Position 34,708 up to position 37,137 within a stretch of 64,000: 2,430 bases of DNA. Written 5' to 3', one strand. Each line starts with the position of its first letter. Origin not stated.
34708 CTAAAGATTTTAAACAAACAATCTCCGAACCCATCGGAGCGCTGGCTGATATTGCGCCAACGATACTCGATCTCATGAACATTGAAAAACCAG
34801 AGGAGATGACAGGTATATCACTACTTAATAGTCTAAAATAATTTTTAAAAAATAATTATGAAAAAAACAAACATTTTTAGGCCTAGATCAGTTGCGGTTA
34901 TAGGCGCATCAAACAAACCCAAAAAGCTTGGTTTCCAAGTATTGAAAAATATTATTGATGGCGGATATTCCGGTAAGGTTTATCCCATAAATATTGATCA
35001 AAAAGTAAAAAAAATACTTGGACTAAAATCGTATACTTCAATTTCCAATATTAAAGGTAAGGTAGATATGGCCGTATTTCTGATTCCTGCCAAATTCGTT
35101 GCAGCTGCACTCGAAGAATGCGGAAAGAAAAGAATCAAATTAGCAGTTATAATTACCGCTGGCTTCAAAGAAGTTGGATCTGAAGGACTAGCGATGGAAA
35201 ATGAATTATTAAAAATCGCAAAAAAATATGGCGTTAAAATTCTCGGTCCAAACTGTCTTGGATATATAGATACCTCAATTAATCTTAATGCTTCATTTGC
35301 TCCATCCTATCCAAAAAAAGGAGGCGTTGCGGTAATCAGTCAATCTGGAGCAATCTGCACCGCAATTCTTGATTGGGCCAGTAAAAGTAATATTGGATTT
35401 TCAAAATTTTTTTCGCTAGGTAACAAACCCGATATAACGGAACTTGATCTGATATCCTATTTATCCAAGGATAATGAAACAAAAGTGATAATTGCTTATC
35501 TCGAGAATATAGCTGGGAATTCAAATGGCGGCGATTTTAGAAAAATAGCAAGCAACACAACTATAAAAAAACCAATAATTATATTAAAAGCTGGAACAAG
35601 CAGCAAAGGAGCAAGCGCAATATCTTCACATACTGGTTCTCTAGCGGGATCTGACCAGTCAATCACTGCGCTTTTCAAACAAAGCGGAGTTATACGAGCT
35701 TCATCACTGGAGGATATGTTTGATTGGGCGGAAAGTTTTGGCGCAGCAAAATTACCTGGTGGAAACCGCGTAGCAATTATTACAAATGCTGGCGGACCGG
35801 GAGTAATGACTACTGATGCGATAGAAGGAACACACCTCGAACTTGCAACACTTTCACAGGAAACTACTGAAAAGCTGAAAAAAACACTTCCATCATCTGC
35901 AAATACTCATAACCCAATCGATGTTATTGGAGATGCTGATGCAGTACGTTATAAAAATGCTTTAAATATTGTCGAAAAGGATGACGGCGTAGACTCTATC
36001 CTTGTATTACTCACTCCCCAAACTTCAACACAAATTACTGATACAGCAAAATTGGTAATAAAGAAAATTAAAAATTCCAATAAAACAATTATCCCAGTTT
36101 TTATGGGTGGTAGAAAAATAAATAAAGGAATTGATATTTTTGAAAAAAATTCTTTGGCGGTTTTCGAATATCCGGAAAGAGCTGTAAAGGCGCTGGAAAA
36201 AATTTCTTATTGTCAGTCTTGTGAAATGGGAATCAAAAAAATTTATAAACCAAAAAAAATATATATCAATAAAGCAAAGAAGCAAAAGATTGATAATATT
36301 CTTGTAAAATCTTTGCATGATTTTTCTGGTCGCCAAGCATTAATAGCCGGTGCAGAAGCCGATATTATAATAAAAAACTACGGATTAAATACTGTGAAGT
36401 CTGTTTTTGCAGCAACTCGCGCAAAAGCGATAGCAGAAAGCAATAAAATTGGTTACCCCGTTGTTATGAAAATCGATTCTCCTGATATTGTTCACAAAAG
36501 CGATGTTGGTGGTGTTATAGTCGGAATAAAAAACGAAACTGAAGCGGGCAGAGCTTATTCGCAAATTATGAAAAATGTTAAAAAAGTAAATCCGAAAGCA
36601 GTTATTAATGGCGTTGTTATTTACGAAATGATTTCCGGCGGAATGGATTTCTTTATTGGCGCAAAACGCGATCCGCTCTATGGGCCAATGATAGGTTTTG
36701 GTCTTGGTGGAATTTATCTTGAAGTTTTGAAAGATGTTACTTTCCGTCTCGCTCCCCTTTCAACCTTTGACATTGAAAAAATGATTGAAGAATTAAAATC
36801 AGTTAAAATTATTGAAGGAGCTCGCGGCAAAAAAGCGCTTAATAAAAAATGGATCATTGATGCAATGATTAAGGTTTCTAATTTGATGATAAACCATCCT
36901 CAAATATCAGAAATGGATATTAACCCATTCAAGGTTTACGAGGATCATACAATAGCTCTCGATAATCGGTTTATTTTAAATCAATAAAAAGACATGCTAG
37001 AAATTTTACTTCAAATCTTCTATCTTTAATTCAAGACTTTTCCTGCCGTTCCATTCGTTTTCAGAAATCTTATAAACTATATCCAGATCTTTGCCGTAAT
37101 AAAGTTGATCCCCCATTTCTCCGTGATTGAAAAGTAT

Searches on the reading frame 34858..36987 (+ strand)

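Call 16: search_protein_families(library=pfam, proteins=[window:34858-36987:+], max_evalue=0.0001)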
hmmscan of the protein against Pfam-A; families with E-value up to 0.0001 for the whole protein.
window:34858-36987:+ (709 aa): 5 families
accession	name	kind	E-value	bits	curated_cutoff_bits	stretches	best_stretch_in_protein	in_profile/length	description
PF13549.11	ATP-grasp_5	-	1.6e-69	234.1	27.6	1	493-706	7-220/221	ATP-grasp domain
PF13607.11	Succ_CoA_lig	-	3.5e-48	163.3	27.4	1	154-293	1-137/138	Succinyl-CoA ligase like flavodoxin domain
PF13380.12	CoA_binding_2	-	2.9e-22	79.8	22.8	1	10-136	1-113/116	CoA binding domain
PF02629.25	CoA_binding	-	5.6e-15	56.3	22.3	1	9-102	3-97/97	CoA binding domain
PF19045.5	Ligase_CoA_2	-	2.2e-07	31.5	23.7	1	305-438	1-139/162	Ligase-CoA domain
